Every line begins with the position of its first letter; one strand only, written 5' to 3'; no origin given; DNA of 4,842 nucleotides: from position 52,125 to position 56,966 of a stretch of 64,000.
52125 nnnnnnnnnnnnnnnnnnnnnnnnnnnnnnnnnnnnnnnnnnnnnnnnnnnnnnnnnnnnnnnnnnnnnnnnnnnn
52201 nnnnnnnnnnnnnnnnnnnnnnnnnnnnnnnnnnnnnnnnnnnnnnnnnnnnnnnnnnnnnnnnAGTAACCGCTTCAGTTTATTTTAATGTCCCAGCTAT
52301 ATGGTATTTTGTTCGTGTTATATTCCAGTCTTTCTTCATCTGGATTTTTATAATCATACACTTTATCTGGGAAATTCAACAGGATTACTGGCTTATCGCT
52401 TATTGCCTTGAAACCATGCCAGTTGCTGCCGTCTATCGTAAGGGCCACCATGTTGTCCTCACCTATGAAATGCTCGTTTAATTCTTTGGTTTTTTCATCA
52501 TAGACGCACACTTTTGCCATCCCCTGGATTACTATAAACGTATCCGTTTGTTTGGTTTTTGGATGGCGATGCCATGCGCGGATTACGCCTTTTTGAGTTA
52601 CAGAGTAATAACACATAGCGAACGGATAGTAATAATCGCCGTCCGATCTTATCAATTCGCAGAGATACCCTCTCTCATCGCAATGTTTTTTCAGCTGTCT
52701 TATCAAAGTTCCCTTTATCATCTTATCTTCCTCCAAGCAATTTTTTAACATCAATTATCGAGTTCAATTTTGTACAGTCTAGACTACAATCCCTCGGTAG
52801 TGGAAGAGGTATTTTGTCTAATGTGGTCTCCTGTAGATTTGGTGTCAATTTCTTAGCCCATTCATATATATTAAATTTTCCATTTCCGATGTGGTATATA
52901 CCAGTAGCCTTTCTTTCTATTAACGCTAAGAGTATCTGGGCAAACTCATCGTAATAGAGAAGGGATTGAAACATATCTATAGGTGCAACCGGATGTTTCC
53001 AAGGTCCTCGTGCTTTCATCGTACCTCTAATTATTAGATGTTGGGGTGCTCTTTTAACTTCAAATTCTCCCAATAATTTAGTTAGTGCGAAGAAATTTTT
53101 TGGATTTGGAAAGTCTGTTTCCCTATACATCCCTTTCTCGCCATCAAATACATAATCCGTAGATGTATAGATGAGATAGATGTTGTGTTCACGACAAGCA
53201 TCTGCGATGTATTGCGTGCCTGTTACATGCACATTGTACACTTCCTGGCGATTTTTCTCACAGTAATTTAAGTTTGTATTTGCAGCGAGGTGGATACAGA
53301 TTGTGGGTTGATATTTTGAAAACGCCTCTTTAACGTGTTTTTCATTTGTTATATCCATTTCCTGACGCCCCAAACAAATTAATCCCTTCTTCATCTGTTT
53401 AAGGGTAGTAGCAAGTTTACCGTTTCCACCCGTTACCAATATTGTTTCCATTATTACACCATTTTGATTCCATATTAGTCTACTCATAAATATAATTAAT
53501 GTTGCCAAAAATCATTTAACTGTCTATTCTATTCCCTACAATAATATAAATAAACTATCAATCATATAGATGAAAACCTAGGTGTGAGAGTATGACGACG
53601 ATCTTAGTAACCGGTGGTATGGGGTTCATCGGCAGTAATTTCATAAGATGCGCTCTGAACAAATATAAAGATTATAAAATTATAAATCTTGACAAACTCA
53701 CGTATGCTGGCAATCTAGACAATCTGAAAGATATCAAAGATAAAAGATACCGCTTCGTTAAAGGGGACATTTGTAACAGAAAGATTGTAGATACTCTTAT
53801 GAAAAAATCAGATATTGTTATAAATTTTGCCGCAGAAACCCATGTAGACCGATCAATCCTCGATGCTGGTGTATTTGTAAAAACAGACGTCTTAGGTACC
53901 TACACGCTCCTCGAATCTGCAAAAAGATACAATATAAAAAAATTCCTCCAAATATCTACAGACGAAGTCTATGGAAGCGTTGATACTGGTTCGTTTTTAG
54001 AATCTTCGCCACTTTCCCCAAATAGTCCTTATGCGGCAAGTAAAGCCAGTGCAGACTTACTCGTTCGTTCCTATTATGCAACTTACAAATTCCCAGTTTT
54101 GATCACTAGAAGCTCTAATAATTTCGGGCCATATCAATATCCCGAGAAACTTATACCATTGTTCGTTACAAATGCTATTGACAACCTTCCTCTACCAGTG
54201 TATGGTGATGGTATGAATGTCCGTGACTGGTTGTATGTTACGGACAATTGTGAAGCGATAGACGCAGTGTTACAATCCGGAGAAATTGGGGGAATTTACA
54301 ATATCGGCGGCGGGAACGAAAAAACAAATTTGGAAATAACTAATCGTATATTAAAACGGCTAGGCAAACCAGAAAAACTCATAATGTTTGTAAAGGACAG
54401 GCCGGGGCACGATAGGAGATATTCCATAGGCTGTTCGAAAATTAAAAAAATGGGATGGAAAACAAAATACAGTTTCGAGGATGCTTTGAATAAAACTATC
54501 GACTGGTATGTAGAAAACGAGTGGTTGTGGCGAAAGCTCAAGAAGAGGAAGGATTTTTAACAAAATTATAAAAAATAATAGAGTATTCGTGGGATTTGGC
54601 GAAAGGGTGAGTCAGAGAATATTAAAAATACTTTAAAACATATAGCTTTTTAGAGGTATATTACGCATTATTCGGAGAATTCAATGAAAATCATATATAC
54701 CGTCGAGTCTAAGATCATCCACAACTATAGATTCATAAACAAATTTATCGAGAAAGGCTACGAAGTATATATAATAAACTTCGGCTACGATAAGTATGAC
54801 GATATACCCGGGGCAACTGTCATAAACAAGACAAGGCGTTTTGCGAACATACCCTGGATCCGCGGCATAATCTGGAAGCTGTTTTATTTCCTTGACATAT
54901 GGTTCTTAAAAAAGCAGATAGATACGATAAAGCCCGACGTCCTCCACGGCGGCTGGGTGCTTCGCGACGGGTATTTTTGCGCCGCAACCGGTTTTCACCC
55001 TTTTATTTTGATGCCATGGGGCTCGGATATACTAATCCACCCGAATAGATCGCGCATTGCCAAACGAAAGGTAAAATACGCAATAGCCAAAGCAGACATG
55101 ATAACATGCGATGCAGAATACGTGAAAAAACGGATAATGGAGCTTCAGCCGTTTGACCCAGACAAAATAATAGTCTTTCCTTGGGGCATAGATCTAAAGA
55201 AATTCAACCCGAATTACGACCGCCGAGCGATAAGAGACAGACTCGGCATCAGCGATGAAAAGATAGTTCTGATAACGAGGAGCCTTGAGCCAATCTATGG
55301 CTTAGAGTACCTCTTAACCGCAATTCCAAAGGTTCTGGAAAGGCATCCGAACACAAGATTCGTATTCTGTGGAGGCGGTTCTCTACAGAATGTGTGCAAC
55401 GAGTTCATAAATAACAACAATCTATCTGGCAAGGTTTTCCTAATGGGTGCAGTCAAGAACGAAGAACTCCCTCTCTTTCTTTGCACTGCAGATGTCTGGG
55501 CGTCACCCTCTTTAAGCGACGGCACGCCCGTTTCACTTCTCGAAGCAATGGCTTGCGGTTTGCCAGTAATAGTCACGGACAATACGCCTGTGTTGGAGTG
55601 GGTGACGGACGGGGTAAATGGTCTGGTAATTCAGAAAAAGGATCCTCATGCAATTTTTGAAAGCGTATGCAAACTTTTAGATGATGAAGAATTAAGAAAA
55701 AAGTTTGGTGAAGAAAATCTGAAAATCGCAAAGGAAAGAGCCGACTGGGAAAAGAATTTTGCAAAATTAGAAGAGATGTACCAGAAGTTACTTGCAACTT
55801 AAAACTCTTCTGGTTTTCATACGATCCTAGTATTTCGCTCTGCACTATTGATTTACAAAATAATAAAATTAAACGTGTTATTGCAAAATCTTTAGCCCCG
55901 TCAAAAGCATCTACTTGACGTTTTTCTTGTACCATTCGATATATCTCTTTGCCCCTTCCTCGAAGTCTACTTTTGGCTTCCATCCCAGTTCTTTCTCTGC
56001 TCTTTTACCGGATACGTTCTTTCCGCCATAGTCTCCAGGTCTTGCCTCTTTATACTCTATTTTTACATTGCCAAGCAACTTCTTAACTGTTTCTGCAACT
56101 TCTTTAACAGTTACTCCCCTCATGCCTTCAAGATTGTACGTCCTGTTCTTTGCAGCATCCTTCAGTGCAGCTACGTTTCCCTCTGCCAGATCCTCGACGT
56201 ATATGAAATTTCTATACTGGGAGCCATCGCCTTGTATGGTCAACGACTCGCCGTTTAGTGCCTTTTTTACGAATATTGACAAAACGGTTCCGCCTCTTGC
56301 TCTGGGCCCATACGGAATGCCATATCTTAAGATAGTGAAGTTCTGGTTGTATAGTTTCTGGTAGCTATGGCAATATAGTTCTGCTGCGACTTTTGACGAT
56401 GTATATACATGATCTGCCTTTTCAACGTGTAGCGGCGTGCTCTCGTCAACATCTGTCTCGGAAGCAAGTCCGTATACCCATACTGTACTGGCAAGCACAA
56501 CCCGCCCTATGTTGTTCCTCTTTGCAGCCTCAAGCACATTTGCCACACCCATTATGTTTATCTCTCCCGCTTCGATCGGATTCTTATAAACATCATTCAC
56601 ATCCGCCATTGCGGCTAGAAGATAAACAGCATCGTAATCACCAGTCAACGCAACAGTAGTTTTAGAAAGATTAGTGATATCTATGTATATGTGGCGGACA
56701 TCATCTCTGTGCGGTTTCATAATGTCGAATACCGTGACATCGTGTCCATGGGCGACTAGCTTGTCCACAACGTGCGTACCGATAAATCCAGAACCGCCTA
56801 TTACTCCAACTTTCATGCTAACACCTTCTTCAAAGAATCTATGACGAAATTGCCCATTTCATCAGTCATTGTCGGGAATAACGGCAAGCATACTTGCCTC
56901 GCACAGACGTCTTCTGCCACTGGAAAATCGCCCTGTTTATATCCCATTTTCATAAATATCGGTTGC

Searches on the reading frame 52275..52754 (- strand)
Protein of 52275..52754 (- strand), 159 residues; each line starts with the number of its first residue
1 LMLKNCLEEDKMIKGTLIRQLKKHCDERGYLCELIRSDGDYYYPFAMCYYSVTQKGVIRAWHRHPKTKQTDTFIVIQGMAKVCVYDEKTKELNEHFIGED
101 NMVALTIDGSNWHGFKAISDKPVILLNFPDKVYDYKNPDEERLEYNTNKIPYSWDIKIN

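Call 43: search_protein_families(library=pfam, proteins=[window:52275-52754:-], max_evalue=0.00001)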
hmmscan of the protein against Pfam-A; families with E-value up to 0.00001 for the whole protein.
window:52275-52754:- (159 aa): 2 families
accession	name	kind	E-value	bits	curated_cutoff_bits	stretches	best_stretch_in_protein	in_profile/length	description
PF14667.12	Polysacc_synt_C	-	8.3e-11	42.4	28.7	1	24-139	1-109/111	Polysaccharide biosynthesis C-terminal domain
PF00908.23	dTDP_sugar_isom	-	8.2e-08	32.6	27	1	12-156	3-154/168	dTDP-4-dehydrorhamnose 3,5-epimerase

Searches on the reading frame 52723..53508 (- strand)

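Call 43: search_protein_families(library=pfam, proteins=[window:52723-53508:-], max_evalue=0.00001)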
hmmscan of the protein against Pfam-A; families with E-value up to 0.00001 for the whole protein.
window:52723-53508:- (261 aa): 5 families
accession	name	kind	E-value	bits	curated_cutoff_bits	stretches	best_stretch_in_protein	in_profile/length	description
PF04321.23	RmlD_sub_bind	-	5e-41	141.1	27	1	22-161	2-147/287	RmlD substrate binding domain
PF01370.27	Epimerase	-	7.2e-16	58.8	20.9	1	23-152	1-154/240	NAD dependent epimerase/dehydratase family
PF16363.11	GDP_Man_Dehyd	-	2.1e-10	41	27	1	50-150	58-163/332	GDP-mannose 4,6 dehydratase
PF01073.25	3Beta_HSD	-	7e-10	38.8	22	1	50-154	51-160/280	3-beta hydroxysteroid dehydrogenase/isomerase family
PF02719.21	Polysacc_synt_2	-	1.6e-09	37.8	20.2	1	51-119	61-130/293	Polysaccharide biosynthesis protein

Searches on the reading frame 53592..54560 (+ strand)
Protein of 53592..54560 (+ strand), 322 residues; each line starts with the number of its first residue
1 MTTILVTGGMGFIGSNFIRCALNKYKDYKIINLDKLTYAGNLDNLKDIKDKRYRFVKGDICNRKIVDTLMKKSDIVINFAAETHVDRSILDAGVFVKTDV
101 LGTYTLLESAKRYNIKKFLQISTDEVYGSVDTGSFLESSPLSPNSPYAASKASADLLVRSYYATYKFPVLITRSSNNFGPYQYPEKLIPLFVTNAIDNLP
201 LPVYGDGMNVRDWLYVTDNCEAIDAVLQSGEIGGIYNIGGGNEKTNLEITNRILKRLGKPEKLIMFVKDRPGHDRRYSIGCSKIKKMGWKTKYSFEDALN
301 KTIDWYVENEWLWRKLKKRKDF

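Call 43: search_protein_families(library=pfam, proteins=[window:53592-54560:+], max_evalue=0.00001)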
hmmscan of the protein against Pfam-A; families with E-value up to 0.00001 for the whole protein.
window:53592-54560:+ (322 aa): 7 families
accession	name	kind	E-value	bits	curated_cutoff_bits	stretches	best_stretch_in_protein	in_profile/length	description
PF16363.11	GDP_Man_Dehyd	-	6.7e-79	266.2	27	1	5-301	1-331/332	GDP-mannose 4,6 dehydratase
PF01370.27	Epimerase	-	6.8e-64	216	20.9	1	4-239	1-240/240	NAD dependent epimerase/dehydratase family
PF01073.25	3Beta_HSD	-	3.4e-17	62.8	22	1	5-217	1-219/280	3-beta hydroxysteroid dehydrogenase/isomerase family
PF02719.21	Polysacc_synt_2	-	1.8e-15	57.4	20.2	1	4-257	1-247/293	Polysaccharide biosynthesis protein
PF04321.23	RmlD_sub_bind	-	2.8e-15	56.6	27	1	3-303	2-282/287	RmlD substrate binding domain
PF07993.18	NAD_binding_4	-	2e-11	44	20.1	1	6-176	1-206/258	Male sterility protein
PF13460.12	NAD_binding_10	-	1.5e-07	31.9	27.2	1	8-160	1-133/184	NAD(P)H-binding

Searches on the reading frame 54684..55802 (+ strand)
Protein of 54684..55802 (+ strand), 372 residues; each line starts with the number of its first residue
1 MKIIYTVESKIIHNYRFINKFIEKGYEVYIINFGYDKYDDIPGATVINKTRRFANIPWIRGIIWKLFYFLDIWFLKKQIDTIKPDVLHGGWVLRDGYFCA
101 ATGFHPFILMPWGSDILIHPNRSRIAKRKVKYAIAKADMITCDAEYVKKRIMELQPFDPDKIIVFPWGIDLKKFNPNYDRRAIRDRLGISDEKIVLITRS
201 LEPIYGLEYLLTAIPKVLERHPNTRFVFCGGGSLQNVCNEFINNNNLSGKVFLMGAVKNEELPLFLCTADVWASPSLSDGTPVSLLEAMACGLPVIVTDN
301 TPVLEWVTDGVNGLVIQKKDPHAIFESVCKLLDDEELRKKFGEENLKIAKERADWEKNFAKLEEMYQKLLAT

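Call 44: search_protein_families(library=pfam, proteins=[window:54684-55802:+], max_evalue=0.00001)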
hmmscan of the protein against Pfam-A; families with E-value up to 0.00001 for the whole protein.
window:54684-55802:+ (372 aa): 4 families
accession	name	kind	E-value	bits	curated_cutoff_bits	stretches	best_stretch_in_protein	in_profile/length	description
PF00534.26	Glycos_transf_1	-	3e-37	128.2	26.4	1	179-345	1-169/172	Glycosyl transferases group 1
PF13692.12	Glyco_trans_1_4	-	1.1e-30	107.2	27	1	193-334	2-142/142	Glycosyl transferases group 1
PF13477.12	Glyco_trans_4_2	-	1e-14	55.3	23.4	1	2-143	1-138/139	Glycosyl transferase 4-like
PF13439.12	Glyco_transf_4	-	4.4e-12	46.8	28.5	1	13-172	7-169/170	Glycosyltransferase Family 4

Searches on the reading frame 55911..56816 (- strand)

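Call 44: search_protein_families(library=pfam, proteins=[window:55911-56816:-], max_evalue=0.00001)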
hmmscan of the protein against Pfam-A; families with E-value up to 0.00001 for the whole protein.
window:55911-56816:- (301 aa): 7 families
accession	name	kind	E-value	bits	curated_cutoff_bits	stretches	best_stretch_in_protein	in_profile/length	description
PF01370.27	Epimerase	-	4.4e-49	167.5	20.9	1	5-229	3-239/240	NAD dependent epimerase/dehydratase family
PF16363.11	GDP_Man_Dehyd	-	2.3e-39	136.2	27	1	5-291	2-331/332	GDP-mannose 4,6 dehydratase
PF01073.25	3Beta_HSD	-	3.4e-21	76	22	1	5-224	2-235/280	3-beta hydroxysteroid dehydrogenase/isomerase family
PF02719.21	Polysacc_synt_2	-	1.9e-14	54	20.2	1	41-261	57-266/293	Polysaccharide biosynthesis protein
PF04321.23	RmlD_sub_bind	-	2e-14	53.8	27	1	1-250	1-233/287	RmlD substrate binding domain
PF07993.18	NAD_binding_4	-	5.5e-11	42.5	20.1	1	56-170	84-209/258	Male sterility protein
PF13460.12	NAD_binding_10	-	2.9e-10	40.8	27.2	1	7-167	1-145/184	NAD(P)H-binding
